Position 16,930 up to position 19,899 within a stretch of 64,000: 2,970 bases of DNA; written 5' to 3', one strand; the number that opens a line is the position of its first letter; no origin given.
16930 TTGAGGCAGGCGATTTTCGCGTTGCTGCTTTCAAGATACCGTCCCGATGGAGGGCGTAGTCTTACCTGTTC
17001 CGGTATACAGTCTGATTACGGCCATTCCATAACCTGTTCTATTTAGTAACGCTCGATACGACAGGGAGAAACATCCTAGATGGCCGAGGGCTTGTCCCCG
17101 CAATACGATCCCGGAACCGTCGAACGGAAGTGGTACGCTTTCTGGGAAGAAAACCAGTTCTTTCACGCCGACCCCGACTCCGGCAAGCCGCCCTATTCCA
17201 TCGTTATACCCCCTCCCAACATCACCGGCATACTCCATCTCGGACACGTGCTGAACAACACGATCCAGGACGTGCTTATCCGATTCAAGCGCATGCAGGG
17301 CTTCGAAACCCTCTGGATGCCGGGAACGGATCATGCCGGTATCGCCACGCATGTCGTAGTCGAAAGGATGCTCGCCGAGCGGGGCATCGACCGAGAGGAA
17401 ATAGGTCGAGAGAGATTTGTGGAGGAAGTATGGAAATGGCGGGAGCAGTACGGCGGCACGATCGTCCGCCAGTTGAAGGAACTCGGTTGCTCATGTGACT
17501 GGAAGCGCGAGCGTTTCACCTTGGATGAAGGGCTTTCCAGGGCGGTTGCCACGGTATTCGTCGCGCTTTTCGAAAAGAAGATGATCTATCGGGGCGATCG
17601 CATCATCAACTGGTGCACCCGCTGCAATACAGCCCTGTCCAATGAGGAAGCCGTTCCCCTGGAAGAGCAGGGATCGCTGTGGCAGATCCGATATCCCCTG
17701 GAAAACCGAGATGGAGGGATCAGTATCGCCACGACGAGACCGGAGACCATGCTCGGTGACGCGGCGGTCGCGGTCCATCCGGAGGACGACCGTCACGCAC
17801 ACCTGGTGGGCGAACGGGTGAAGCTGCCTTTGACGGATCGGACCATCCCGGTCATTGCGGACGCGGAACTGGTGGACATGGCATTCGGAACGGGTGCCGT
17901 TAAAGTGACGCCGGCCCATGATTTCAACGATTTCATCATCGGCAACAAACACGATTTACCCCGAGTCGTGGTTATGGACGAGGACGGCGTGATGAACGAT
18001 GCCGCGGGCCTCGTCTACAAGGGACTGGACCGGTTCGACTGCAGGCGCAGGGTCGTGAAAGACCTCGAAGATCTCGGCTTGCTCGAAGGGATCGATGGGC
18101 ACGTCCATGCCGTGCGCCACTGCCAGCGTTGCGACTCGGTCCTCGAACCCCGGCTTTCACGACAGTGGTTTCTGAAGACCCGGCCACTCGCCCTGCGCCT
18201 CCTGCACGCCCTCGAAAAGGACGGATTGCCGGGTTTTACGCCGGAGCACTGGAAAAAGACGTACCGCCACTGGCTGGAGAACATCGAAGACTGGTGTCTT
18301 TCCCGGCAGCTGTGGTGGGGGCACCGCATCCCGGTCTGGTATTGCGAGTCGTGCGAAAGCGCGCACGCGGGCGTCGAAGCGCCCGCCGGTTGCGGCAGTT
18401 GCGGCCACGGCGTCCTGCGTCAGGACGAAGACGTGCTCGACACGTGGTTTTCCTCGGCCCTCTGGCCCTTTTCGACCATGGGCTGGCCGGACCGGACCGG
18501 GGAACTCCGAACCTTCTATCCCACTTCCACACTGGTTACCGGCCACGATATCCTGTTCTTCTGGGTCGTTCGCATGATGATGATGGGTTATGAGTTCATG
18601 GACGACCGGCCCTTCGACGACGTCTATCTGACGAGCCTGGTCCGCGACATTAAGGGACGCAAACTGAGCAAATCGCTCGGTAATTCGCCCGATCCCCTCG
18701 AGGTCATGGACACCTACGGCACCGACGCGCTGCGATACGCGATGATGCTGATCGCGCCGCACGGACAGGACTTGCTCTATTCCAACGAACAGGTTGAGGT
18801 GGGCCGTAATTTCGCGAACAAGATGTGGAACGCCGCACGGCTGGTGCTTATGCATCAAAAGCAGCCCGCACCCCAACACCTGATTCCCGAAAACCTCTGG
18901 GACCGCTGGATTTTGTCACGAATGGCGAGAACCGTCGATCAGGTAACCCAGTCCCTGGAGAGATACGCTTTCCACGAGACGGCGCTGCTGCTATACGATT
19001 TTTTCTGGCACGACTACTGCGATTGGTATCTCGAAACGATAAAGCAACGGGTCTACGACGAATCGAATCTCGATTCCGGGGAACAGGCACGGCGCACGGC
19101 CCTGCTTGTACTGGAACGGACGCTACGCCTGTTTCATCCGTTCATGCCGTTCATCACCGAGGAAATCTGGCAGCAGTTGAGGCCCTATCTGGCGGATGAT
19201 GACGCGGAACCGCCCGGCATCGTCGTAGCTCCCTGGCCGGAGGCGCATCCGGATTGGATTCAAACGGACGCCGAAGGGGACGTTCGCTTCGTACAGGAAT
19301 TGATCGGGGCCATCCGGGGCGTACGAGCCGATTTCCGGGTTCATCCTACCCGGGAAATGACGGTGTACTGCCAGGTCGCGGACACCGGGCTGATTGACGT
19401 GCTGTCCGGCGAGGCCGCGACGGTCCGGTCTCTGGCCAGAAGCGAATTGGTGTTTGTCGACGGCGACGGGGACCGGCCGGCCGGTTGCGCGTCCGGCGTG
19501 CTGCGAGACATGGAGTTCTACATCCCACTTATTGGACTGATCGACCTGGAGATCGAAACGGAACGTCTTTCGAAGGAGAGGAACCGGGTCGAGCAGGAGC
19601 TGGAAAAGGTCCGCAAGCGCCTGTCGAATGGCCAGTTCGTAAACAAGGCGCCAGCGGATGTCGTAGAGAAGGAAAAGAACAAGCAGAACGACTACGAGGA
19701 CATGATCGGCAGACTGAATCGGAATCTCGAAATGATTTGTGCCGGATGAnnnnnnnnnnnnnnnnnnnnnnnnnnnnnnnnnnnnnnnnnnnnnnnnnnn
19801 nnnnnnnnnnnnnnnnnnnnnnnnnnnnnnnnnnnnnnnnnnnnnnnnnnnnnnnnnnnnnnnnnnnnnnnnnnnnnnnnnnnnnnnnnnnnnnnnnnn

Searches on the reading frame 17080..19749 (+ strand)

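Call 36: search_protein_families(library=pfam, proteins=[window:17080-19749:+], max_evalue=0.00001)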
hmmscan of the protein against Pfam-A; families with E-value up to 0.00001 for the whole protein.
window:17080-19749:+ (889 aa): 5 families
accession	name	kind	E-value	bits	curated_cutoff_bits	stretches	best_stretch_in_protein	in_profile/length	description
PF00133.28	tRNA-synt_1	-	2.8e-133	445.1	22.7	1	17-565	1-411/414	tRNA synthetases class I (I, L, M and V)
PF08264.19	Anticodon_1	-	1.7e-40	138.7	25.1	1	608-759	1-143/148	Anticodon-binding domain of tRNA ligase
PF09334.17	tRNA-synt_1g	-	3.2e-21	76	20.1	2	347-584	168-385/391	tRNA synthetases class I (M)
PF10458.14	Val_tRNA-synt_C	-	1.3e-16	61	25.9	1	822-886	1-65/66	Valyl tRNA synthetase tRNA binding arm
PF13603.12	tRNA-synt_1_2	-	2.7e-10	40.5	25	1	244-302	86-143/185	Leucyl-tRNA synthetase, editing domain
